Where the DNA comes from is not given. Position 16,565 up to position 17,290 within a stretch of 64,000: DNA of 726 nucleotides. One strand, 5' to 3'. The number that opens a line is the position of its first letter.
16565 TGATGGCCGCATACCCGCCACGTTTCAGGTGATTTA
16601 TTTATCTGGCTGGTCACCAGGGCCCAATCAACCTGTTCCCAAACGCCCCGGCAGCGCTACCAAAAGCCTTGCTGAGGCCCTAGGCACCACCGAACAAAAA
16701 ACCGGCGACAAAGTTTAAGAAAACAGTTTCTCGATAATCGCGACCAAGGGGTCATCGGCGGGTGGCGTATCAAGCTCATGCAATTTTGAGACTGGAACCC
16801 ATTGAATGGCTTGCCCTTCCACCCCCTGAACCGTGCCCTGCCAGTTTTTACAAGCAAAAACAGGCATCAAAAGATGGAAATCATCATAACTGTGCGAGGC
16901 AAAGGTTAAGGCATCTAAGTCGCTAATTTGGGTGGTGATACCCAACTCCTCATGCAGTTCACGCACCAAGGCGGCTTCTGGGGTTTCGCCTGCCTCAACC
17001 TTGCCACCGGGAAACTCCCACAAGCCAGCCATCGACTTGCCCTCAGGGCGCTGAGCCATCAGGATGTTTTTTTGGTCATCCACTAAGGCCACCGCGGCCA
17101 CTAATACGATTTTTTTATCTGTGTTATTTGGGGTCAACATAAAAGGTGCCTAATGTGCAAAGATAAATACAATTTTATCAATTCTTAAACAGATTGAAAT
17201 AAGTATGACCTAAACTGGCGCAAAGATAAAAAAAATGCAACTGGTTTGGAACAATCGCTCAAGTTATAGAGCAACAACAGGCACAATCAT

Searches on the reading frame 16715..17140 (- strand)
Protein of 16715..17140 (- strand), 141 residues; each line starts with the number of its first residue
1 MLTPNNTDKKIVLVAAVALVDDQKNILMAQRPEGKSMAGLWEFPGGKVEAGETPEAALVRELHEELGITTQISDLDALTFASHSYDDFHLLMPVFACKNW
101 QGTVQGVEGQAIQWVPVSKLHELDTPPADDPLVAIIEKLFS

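Call 87: search_protein_families(library=pfam, proteins=[window:16715-17140:-], max_evalue=0.00001)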
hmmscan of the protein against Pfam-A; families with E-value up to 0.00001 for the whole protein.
window:16715-17140:- (141 aa): 3 families
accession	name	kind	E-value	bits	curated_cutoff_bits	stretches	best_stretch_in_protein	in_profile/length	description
PF14815.12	NUDIX_4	-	1.9e-25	89.3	35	1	16-133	2-111/113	NUDIX domain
PF00293.34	NUDIX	-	4.3e-24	85.5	21.1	1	14-132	5-130/134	NUDIX domain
PF22327.2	Nudt16-like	-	3.8e-07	30.6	27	1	23-111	22-107/161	U8 snoRNA-decapping enzyme-like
